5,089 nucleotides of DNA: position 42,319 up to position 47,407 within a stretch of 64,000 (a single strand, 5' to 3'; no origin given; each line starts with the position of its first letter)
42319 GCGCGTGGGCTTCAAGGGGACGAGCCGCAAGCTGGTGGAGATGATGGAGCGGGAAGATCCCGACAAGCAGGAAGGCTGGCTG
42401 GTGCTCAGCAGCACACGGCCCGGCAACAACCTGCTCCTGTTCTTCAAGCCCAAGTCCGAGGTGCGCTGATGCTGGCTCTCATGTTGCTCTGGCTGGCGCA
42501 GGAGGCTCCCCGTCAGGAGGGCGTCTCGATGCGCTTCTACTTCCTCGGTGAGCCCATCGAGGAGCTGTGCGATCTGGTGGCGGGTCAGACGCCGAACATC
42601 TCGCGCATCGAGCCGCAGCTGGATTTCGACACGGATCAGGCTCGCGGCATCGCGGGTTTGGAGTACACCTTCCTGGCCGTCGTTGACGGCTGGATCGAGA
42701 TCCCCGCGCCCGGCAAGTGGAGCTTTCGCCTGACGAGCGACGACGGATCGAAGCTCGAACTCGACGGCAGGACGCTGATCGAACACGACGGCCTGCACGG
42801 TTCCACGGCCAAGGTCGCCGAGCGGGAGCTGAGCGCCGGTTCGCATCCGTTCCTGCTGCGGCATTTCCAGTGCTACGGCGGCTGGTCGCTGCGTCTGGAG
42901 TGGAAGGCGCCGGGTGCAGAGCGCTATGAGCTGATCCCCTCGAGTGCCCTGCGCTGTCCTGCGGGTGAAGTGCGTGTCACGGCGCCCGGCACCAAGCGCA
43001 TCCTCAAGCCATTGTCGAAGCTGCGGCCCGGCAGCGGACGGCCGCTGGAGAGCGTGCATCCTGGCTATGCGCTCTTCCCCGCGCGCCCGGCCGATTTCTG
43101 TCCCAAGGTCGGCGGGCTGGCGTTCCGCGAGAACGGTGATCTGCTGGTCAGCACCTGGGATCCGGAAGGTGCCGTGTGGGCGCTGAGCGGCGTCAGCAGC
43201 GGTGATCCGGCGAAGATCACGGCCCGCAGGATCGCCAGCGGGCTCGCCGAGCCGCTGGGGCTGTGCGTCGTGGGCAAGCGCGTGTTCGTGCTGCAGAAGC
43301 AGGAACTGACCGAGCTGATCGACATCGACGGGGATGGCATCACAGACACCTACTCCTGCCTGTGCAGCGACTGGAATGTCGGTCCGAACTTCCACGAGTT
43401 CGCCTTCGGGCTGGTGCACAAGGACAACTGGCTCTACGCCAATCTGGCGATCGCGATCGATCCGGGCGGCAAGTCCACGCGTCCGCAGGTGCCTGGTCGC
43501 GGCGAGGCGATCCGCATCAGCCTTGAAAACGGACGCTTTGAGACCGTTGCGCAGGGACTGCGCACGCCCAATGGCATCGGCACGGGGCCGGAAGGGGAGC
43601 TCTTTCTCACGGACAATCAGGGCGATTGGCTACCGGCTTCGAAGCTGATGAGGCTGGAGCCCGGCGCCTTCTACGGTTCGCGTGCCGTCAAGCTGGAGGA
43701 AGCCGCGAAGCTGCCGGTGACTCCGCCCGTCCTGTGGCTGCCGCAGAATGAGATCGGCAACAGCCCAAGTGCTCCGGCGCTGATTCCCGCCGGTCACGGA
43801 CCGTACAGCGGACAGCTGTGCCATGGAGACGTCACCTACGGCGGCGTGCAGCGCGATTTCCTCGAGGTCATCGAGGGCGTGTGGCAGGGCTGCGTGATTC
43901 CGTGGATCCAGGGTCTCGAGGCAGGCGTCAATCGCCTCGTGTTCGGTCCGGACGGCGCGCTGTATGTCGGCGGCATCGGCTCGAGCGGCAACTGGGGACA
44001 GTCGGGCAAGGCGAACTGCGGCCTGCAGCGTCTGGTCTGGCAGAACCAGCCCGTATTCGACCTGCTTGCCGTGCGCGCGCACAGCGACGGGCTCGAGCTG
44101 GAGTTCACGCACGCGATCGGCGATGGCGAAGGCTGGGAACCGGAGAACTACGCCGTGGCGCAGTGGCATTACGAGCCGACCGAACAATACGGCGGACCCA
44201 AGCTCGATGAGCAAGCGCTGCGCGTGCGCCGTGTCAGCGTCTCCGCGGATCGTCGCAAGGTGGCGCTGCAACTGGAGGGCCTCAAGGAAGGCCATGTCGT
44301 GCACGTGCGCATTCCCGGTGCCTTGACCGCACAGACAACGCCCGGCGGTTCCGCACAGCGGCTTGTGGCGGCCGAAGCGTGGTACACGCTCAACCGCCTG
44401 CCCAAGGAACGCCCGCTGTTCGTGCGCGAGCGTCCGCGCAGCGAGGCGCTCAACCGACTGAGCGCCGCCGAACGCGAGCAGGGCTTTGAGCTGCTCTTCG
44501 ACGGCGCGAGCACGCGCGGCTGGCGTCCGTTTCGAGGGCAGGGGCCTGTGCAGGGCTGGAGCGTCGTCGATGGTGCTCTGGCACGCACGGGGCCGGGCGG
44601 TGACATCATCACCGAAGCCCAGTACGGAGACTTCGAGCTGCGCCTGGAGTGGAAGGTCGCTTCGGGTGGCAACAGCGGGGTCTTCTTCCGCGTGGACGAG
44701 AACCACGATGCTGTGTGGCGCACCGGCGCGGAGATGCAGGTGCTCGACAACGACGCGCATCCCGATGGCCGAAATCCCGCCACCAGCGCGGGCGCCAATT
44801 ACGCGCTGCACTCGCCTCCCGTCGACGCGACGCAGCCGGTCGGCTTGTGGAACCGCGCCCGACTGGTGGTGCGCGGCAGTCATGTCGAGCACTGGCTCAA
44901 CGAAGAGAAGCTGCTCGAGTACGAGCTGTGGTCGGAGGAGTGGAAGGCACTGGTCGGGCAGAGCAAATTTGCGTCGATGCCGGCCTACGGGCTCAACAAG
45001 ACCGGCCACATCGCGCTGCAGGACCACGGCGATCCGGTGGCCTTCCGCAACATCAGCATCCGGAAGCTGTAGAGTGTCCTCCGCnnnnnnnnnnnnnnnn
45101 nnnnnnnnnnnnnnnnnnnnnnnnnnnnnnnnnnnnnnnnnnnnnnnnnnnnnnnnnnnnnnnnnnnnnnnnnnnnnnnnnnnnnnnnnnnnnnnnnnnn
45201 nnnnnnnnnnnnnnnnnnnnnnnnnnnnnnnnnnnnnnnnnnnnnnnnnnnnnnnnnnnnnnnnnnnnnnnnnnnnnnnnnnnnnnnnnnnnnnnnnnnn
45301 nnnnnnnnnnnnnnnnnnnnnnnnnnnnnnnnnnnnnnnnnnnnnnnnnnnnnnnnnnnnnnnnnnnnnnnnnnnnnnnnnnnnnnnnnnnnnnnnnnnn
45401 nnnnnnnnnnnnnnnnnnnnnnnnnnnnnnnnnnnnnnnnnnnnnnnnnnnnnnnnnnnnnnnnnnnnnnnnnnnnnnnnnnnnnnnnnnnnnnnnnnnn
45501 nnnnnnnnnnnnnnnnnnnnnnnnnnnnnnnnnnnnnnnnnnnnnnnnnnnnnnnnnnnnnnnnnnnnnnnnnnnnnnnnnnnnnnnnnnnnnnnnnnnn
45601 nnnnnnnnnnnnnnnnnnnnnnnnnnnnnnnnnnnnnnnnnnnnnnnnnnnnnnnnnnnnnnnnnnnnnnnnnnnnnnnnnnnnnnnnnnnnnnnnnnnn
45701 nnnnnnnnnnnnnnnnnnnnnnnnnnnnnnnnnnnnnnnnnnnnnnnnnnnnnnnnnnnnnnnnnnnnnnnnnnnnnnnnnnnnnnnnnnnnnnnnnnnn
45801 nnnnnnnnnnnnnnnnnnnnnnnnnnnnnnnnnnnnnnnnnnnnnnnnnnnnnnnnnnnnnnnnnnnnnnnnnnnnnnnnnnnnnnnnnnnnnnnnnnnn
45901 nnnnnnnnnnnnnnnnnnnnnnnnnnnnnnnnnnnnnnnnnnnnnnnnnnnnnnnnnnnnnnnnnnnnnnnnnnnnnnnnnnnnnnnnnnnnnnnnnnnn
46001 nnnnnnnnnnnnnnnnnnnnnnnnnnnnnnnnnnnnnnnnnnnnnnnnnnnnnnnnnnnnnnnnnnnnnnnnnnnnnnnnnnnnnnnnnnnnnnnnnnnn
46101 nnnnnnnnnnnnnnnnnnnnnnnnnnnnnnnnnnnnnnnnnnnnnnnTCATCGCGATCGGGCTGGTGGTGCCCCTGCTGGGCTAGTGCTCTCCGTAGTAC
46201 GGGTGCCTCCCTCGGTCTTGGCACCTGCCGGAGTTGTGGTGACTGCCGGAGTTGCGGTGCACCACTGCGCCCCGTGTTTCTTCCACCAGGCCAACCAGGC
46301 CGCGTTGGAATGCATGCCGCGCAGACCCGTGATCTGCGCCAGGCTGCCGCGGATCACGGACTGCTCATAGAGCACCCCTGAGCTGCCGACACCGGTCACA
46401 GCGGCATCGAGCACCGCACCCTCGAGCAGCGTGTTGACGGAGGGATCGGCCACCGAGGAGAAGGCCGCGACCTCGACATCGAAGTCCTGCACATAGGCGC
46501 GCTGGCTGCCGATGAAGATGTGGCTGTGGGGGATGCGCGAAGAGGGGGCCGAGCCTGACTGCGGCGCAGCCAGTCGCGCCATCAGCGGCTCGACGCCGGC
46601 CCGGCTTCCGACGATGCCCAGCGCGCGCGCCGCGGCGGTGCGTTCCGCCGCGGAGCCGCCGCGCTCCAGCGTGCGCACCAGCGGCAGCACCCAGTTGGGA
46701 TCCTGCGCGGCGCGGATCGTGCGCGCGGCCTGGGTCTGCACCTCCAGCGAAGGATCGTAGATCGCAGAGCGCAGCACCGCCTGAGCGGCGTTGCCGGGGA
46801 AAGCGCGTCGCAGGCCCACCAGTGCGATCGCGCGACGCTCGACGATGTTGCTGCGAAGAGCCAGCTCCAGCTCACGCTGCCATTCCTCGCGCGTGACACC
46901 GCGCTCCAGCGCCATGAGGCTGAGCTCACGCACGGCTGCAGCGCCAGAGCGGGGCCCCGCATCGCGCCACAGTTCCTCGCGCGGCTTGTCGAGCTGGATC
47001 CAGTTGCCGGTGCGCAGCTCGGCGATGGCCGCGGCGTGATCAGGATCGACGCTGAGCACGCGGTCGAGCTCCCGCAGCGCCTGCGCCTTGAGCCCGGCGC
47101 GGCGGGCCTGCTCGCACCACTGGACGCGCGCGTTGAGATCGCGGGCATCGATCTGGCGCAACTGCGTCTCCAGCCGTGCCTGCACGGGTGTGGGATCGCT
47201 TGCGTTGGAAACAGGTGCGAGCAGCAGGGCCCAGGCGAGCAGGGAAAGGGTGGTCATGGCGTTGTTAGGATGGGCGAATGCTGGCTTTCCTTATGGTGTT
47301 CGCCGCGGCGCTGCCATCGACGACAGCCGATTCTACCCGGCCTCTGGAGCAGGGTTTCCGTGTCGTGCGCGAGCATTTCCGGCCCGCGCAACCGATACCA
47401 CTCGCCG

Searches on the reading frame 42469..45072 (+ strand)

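Call 89: search_protein_families(library=pfam, proteins=[window:42469-45072:+], max_evalue=0.01)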
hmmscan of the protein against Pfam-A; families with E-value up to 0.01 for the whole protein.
window:42469-45072:+ (867 aa): 3 families
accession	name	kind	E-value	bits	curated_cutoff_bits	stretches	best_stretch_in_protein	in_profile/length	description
PF06439.18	3keto-disac_hyd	-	1.1e-48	166.1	26.8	1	672-865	1-187/187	3-keto-disaccharide hydrolase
PF07691.17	PA14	-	3.8e-10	40.2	24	1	17-155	3-143/147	PA14 domain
PF23500.1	DUF7133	-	6e-07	29.5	27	1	256-385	80-208/385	Domain of unknown function (DUF7133)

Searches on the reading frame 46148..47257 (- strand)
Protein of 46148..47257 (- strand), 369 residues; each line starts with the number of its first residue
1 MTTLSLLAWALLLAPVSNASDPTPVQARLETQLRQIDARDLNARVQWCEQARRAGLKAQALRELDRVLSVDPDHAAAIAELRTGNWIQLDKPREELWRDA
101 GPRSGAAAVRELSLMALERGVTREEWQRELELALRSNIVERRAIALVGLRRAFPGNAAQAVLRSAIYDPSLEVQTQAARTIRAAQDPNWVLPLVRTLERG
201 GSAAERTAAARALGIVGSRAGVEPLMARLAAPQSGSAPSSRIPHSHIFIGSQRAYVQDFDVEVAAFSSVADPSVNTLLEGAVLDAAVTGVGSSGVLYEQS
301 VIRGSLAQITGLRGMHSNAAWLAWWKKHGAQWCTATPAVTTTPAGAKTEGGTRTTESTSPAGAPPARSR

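Call 83: search_protein_families(library=ncbifam, proteins=[window:46148-47257:-], max_evalue=0.001)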
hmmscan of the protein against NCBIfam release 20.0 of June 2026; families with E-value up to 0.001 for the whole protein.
window:46148-47257:- (369 aa): 0 families

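Call 89: search_protein_families(library=pfam, proteins=[window:46148-47257:-], max_evalue=0.01)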
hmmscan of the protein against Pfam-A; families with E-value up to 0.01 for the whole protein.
window:46148-47257:- (369 aa): 2 families
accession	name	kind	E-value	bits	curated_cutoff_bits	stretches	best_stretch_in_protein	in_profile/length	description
PF13646.12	HEAT_2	-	1.7e-05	25.4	27.7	1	161-233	3-75/88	HEAT repeats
PF03130.22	HEAT_PBS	-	0.0056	17.6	20.9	0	206-229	2-25/27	PBS lyase HEAT-like repeat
